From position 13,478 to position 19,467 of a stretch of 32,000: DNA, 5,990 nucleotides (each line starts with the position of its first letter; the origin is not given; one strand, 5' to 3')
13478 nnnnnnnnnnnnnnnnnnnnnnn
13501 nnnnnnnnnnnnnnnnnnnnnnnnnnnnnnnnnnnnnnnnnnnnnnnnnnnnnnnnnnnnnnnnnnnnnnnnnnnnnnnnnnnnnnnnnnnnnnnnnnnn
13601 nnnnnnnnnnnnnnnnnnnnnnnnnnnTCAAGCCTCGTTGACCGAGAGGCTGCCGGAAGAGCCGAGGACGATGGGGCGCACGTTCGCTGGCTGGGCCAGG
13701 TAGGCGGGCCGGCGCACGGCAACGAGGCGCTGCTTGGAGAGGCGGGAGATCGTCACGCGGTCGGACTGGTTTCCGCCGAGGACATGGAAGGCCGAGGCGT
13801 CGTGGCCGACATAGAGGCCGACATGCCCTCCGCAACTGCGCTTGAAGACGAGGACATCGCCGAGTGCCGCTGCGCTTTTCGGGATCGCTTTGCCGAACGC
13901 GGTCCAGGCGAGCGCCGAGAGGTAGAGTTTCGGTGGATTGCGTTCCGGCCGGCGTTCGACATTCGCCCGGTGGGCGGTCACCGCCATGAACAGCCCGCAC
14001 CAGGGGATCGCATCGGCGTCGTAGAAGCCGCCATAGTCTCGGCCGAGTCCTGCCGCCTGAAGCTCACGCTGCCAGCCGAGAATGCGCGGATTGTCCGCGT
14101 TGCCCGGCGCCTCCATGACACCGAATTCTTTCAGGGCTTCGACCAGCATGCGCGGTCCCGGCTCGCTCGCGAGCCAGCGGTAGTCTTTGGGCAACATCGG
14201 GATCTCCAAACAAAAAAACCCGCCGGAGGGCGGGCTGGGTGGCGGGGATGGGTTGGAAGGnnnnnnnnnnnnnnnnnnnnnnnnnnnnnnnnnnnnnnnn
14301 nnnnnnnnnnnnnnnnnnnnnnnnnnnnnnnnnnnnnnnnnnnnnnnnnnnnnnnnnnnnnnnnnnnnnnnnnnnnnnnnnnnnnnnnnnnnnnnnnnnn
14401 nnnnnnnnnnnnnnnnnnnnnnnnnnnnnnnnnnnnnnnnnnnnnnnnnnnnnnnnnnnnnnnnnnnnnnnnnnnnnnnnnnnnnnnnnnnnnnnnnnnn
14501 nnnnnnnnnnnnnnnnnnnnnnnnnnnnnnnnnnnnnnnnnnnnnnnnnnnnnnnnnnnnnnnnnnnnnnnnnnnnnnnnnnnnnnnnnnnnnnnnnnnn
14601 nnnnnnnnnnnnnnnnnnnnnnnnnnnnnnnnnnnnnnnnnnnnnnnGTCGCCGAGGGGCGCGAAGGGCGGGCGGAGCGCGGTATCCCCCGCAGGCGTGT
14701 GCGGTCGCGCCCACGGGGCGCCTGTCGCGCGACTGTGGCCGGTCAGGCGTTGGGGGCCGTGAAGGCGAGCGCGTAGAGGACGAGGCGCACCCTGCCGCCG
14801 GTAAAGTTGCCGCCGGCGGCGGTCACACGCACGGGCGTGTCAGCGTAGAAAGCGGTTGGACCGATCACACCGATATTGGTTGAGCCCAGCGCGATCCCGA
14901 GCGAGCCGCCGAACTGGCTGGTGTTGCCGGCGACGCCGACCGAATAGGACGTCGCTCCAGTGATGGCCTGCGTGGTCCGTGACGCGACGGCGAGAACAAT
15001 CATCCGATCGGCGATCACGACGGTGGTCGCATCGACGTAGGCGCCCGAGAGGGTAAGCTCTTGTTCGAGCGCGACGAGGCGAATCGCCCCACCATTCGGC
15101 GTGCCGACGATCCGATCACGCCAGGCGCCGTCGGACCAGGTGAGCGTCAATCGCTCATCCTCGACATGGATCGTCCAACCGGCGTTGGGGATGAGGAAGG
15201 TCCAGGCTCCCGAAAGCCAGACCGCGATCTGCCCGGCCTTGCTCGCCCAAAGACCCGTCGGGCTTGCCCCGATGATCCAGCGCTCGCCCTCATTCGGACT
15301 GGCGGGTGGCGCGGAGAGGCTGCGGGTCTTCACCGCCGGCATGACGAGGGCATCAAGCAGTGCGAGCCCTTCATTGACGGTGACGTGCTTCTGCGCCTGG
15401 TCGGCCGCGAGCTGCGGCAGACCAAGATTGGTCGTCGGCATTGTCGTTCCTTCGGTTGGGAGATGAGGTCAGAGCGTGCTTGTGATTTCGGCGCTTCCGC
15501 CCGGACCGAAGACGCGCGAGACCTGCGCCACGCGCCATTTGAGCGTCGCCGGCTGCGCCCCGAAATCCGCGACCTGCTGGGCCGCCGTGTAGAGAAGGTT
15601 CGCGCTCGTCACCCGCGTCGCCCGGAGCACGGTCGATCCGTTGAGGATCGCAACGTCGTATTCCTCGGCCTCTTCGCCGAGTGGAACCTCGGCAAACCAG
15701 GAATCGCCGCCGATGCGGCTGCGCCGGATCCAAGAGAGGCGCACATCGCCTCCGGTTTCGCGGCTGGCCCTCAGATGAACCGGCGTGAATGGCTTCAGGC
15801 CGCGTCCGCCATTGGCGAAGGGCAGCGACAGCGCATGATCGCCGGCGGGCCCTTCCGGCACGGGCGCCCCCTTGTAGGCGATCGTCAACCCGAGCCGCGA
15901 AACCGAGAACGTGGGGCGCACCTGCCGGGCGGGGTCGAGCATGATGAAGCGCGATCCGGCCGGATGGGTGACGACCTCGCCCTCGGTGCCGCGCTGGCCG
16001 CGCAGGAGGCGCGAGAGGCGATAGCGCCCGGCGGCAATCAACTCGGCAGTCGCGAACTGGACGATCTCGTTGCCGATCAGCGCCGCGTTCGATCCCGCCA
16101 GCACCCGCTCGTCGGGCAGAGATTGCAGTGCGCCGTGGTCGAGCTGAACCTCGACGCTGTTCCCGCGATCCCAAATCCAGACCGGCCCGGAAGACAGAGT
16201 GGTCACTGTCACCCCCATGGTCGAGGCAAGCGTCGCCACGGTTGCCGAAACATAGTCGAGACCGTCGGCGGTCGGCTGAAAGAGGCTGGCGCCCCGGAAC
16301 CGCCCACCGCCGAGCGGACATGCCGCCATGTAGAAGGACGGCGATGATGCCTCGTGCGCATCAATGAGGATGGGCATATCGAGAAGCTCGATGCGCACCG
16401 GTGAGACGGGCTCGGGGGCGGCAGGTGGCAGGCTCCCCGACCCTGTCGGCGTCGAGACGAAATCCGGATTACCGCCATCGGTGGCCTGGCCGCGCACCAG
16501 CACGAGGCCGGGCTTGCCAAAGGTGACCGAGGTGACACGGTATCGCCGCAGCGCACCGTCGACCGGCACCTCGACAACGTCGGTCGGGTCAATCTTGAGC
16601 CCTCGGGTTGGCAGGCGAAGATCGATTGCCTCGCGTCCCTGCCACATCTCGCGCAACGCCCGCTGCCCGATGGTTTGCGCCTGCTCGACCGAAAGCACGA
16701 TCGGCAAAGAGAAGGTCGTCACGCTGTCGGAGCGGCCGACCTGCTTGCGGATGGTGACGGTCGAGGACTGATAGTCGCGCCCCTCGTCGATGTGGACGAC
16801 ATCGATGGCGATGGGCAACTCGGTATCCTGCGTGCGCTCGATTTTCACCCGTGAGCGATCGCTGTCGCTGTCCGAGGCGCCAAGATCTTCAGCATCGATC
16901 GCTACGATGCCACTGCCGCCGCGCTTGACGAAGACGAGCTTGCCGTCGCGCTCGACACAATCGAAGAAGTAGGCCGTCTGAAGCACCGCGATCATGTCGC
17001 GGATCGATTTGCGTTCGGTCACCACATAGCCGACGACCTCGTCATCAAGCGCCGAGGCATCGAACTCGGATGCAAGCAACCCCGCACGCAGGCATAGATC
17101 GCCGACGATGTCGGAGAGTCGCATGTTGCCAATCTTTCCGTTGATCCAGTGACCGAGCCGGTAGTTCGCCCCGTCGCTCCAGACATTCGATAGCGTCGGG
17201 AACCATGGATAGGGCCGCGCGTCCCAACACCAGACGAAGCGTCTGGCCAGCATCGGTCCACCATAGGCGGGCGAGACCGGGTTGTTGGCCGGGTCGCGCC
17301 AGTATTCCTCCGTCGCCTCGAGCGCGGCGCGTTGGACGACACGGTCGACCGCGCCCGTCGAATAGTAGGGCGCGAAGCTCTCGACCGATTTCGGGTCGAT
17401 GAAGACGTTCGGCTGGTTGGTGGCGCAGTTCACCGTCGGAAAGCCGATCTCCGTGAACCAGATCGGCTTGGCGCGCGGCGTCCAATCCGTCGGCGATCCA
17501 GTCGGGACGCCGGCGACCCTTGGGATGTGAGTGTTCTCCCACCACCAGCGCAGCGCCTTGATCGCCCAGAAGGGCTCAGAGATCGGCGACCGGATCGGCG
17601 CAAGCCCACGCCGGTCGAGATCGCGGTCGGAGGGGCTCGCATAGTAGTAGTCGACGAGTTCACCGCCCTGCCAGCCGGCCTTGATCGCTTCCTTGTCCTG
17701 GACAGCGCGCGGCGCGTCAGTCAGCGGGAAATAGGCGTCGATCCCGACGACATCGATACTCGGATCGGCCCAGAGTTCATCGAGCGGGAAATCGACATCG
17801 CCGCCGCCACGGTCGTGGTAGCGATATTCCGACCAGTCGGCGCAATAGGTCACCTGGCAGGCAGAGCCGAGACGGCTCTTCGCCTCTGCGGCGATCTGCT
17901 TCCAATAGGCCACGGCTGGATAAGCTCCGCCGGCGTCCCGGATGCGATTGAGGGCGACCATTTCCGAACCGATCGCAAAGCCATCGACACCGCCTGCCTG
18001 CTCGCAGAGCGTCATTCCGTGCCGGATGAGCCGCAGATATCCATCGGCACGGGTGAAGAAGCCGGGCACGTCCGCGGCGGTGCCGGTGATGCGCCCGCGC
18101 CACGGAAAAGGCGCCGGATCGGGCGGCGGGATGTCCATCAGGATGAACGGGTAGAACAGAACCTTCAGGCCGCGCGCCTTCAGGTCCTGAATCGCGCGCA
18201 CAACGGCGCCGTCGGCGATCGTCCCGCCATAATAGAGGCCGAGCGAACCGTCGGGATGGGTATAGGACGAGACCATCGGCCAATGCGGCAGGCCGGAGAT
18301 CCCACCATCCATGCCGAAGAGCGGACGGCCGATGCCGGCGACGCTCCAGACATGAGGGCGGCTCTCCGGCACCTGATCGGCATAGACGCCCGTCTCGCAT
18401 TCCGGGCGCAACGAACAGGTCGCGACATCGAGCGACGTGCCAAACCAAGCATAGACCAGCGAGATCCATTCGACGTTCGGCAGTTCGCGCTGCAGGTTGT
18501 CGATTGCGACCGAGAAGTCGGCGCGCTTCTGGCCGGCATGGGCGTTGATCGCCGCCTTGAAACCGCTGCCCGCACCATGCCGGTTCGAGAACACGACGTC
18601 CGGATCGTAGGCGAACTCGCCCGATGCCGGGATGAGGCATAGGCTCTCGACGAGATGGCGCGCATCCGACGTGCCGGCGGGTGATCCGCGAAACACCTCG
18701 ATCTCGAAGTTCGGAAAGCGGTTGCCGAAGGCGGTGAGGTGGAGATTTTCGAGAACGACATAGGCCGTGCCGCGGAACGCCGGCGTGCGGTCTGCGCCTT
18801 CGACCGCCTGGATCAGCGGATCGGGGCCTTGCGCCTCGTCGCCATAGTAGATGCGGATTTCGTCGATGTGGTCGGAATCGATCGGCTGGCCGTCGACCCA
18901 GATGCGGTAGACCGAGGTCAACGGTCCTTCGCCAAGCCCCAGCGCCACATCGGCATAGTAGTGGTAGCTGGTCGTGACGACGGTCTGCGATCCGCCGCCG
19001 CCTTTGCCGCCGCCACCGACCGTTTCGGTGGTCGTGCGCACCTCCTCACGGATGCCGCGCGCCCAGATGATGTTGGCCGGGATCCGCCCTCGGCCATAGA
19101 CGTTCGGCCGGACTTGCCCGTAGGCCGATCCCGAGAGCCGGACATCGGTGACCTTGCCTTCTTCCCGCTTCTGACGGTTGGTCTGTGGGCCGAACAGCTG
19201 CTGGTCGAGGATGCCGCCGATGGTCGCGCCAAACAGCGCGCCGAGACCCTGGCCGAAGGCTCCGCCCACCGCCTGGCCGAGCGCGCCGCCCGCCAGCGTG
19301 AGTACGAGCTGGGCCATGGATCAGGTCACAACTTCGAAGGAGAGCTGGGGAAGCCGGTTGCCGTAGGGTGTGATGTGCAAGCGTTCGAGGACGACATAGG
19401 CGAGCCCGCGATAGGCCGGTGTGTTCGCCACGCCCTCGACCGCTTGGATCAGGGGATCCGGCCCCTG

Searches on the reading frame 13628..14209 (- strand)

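Call 6: search_protein_families(library=pfam, proteins=[window:13628-14209:-], max_evalue=0.01)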
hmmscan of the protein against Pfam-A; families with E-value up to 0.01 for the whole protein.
window:13628-14209:- (193 aa): 1 family
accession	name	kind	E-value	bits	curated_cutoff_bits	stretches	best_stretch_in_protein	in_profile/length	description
PF00877.26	NLPC_P60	-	5.1e-05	23.6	23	1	95-162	38-100/105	NlpC/P60 family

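Call 39: search_protein_families(library=padloc, proteins=[window:13628-14209:-], max_evalue=0.01)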
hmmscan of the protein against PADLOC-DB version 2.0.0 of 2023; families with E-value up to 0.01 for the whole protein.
window:13628-14209:- (193 aa): 0 families

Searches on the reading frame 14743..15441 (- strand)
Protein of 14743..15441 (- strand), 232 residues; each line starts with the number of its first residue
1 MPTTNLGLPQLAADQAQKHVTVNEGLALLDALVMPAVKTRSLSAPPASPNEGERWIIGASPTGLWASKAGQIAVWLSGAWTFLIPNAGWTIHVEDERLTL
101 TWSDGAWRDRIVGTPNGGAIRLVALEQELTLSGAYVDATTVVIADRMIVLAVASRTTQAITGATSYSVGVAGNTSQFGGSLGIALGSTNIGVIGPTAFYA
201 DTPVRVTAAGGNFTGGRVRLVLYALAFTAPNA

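Call 6: search_protein_families(library=pfam, proteins=[window:14743-15441:-], max_evalue=0.01)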
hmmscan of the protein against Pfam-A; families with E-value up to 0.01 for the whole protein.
window:14743-15441:- (232 aa): 2 families
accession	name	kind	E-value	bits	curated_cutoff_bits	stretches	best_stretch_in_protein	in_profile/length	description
PF10983.13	DUF2793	-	6.1e-29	100.2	27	1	22-108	1-87/87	Protein of unknown function (DUF2793)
PF13332.12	Fil_haemagg_2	-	0.0097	16.5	22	0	117-184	25-96/170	Hemagglutinin repeat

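Call 7: search_protein_families(library=phrogs, proteins=[window:14743-15441:-], max_evalue=0.01)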
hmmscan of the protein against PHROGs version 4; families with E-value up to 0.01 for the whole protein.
window:14743-15441:- (232 aa): 7 families
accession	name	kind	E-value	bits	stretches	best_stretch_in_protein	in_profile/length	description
phrog_15388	-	unknown function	9.5e-62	210.3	2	113-230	226-343/345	-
phrog_5363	-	unknown function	1.9e-36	127.2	1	5-222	10-236/245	-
phrog_13925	-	unknown function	1.9e-34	120.2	1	3-197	4-200/640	-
phrog_25093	-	unknown function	8e-27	95.2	1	3-140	8-140/564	-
phrog_7049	-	tail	1.2e-20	75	1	22-113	26-117/246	tail fiber protein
phrog_35360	-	tail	3.1e-14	53.9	1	24-97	28-99/260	tail fiber protein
phrog_21978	-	unknown function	2.6e-11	44.8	1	23-112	26-117/220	-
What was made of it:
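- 14743..15441 (-): DUF2793 tail-fibre-like protein immediately downstream of g15. Calls 6 and 7.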

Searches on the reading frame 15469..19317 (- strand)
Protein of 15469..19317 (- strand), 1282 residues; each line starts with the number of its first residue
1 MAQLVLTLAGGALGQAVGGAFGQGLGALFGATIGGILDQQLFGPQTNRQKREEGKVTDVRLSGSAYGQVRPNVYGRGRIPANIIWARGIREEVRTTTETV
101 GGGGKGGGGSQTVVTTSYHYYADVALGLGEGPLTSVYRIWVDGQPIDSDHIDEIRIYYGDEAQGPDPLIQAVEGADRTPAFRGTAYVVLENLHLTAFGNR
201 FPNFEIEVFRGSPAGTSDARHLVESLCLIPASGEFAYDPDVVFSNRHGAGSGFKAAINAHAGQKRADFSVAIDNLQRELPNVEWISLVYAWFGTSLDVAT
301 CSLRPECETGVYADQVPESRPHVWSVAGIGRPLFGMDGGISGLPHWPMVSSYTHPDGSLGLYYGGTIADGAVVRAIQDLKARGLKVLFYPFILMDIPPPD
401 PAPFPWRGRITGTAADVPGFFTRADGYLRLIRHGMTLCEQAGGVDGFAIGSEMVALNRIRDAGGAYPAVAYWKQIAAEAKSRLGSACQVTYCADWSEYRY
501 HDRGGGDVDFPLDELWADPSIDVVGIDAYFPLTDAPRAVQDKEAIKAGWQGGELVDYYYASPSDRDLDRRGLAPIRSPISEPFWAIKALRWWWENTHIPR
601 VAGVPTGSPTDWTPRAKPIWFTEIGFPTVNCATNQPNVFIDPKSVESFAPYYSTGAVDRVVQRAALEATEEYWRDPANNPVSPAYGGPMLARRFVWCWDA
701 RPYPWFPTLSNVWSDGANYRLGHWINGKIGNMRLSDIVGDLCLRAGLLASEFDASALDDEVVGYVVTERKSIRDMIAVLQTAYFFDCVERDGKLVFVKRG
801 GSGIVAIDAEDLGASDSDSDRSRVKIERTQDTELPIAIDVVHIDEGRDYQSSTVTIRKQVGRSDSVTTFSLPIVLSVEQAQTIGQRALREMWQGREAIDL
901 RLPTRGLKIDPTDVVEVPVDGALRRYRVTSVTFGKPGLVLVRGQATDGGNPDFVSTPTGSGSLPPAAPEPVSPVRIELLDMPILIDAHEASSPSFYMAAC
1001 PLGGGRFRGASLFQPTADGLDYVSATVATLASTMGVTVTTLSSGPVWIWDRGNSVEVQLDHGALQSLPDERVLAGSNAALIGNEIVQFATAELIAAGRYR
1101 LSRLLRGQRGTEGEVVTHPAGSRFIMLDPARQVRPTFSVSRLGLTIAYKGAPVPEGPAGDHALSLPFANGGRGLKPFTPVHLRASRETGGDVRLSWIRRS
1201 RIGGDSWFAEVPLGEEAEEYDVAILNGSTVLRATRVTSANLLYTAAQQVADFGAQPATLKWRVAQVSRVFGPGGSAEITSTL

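Call 6: search_protein_families(library=pfam, proteins=[window:15469-19317:-], max_evalue=0.01)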
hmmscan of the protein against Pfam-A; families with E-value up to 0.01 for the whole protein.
window:15469-19317:- (1282 aa): 4 families
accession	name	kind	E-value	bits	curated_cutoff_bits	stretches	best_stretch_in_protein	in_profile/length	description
PF13547.12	GTA_TIM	-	3.2e-106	355.5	27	1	427-707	3-299/299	GTA TIM-barrel-like domain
PF13550.12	Phage-tail_3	-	2.4e-42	145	23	1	767-931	1-162/164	Putative phage tail protein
PF23666.2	Rcc01698_C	-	1.5e-33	115.5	27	1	1032-1125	1-98/98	Rcc01698-like, C-terminal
PF22612.2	GH113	-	0.00015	21.6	27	0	365-543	54-202/289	Glycoside Hydrolase Family 113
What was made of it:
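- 15469..19317 (-): G: the full-length g15/megatron homologue (1282 aa). Its own N-terminal module is encoded at 18682..19317. Call 6 (GTA_TIM, Phage-tail_3, Rcc01698_C).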

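Call 7: search_protein_families(library=phrogs, proteins=[window:15469-19317:-], max_evalue=0.01)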
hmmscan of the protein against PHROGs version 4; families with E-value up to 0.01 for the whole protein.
window:15469-19317:- (1282 aa): 6 families
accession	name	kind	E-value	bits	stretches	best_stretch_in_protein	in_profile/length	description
phrog_4271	-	tail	0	1128.7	1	1-1280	1-1307/1309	tail protein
phrog_19101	-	unknown function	1.1e-92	312.4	1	223-728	8-516/595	-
phrog_1101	-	tail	5.3e-37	128.3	2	40-211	17-203/1405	tail protein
phrog_31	-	tail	2.2e-06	26.7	1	4-173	179-346/1565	central tail fiber J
phrog_1887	-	tail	0.0037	17.3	1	861-933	567-640/670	tail protein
phrog_10595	-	unknown function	0.0051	17.4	0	775-793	22-40/43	-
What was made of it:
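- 15469..19317 (-): Call 7 (phrog_4271 over 1-1280).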

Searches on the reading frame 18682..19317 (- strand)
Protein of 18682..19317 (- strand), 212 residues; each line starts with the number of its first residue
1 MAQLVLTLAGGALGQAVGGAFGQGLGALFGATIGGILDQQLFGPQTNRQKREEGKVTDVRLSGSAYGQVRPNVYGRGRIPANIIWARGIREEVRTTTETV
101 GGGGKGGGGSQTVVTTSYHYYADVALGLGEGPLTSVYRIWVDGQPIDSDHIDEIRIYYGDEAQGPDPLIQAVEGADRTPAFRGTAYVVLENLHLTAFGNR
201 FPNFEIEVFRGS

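Call 35: search_protein_families(library=pfam, proteins=[window:18682-19317:-], max_evalue=10)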
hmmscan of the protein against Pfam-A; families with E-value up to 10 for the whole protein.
window:18682-19317:- (212 aa): 0 families

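Call 49: search_solved_structures(query=window:18682-19317:-, max_evalue=0.001, show_alignments=1)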
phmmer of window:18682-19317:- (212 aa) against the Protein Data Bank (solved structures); distinct sequences matched with E-value up to 0.001: 2.
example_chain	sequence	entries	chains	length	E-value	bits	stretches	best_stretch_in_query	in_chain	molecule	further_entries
6tba_8A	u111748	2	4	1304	2e-37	132.5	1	1-211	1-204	Uncharacterized protein | Putative gene transfer agent protein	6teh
8gtc_M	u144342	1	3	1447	6.4e-37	130.9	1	1-210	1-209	Megatron protein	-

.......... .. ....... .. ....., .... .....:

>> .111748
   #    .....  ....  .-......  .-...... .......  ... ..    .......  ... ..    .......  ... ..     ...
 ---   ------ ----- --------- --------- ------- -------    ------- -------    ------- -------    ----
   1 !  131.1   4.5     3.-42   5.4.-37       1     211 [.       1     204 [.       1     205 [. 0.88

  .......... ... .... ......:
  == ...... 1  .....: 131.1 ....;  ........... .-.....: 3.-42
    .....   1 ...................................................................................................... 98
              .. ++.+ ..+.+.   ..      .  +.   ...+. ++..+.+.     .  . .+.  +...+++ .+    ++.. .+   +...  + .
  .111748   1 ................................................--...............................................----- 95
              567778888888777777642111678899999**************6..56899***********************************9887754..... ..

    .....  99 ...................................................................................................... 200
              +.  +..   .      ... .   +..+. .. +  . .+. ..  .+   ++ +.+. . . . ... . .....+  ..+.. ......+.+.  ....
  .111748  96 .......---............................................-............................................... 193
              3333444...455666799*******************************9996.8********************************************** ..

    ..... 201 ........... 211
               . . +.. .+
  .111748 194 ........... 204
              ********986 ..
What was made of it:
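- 15469..19317 (-): Call 49 (N-module against RcGTA 132.5 bits and R4C 130.9 bits).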

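Call 50: search_dna_similar(query=window:18682-19317:-, collection=phages, mode=protein, max_rows=30, rows=spread)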
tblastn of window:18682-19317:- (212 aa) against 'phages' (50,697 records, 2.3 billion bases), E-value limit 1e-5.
Records with a match: 103; places in all: 126; records where one place covers at least 80% of the query: 39.
Best place of each record, by identity: <60% 103.
By first word of the organism name: Caulobacter 39; Rhodobacter 19; Brevundimonas 8; Roseobacter 6; Alteromonas 5; Dinoroseobacter 4; Caudoviricetes 3; Bacteriophage 3; Tetraselmis 3; Paracoccus 2; and 8 more.
By host as written in the record: Caulobacter vibrioides CB15 22; Rhodobacter capsulatus YW1 18; - 8; Caulobacter crescentus NA1000 6; Caulobacter crescentus 6; Caulobacter vibrioides 6; Brevundimonas pondensis LVF1 6; Roseobacter denitrificans OCh114 4; and 18 more.
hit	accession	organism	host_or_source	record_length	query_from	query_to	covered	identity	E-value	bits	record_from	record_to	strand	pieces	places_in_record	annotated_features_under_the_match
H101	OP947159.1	Desulfofustis phage LS06-2018-MD02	-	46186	33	210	84%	41.6%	6e-23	101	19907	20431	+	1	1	tail protein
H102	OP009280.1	Rhodobacter phage RcMeacham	Rhodobacter capsulatus YW1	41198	33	209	83%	40.7%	2e-30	122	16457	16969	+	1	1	GTA TIM-barrel-like domain protein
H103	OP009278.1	Rhodobacter phage RcMamaDuck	Rhodobacter capsulatus YW1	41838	33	209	83%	40.7%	2e-30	122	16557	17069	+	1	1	GTA TIM-barrel-like domain protein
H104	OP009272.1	Rhodobacter phage RcKai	Rhodobacter capsulatus YW1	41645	33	209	83%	40.1%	3e-30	122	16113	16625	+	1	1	GTA TIM-barrel-like domain protein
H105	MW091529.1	Bacteriophage sp. 103231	sewage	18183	47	210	77%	40.0%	3e-24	105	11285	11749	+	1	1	glycoside hydrolase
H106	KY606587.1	Dinoroseobacter phage vB_DshS-R5C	Dinoroseobacter shibae DFL12T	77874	50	210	76%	39.3%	2e-16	83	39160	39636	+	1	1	GTA-like protein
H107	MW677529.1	Rhodobacter phage RcZahn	Rhodobacter capsulatus YW1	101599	36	208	82%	36.5%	1e-18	89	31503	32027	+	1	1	33: GTA TIM barrel-like domain protein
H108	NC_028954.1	Rhodobacter phage RcRhea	Rhodobacter capsulatus YW1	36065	33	209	83%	35.6%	6e-17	84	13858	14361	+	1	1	tail protein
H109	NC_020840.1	Tetraselmis viridis virus S20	Tetraselmis viridis Rouch (Chlorophyta)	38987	33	205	82%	36.3%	6e-22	99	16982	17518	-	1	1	tail protein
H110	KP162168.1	Paracoccus phage vB_PmaS-R3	Paracoccus marcusii JL-65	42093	41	208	79%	37.1%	3e-15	79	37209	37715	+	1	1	gene transfer agent-like protein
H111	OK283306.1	Roseobacter phage RDJL6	Roseobacter denitrificans OCh 114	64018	33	210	84%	34.6%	2e-20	94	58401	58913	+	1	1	gene transfer agent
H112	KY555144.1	Caulobacter phage Ccr5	Caulobacter crescentus NA1000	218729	55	211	74%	38.0%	2e-22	100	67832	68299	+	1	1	hypothetical protein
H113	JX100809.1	Caulobacter phage CcrSwift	Caulobacter vibrioides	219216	55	211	74%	38.0%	3e-22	100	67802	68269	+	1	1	putative tail protein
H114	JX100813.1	Caulobacter phage phiCbK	Caulobacter vibrioides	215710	55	211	74%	38.0%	3e-22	100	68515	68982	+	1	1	putative tail protein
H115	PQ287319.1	Caulobacter phage S2L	Caulobacter vibrioides CB15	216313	55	211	74%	38.0%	3e-22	100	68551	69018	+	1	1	hypothetical protein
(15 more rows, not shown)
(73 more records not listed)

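Call 67: search_protein_families(library=phrogs, proteins=[window:18682-19317:-], max_evalue=1)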
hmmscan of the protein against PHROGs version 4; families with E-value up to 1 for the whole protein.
window:18682-19317:- (212 aa): 10 families
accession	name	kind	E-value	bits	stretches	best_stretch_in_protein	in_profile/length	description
phrog_4271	-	tail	4.2e-70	237.8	1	1-211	1-205/1309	tail protein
phrog_1101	-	tail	6.1e-27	94.9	1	40-210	17-202/1405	tail protein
phrog_6284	-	tail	0.00026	19.9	1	108-144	2-38/1280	tail protein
phrog_934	-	tail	0.041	12.1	1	5-49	599-645/1988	tail length tape measure protein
phrog_21247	-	tail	0.044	13.3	0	109-140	3-34/508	tail protein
phrog_24596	-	unknown function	0.13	11.4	1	13-43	738-768/1052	-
phrog_594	-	unknown function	0.27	12.7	1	10-39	56-83/85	-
phrog_14537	-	unknown function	0.4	11.1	1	7-53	33-79/295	-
phrog_167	-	tail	0.42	9.2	1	5-53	682-731/1555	tail length tape measure protein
phrog_18476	-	unknown function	0.71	10.6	0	4-38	65-98/209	-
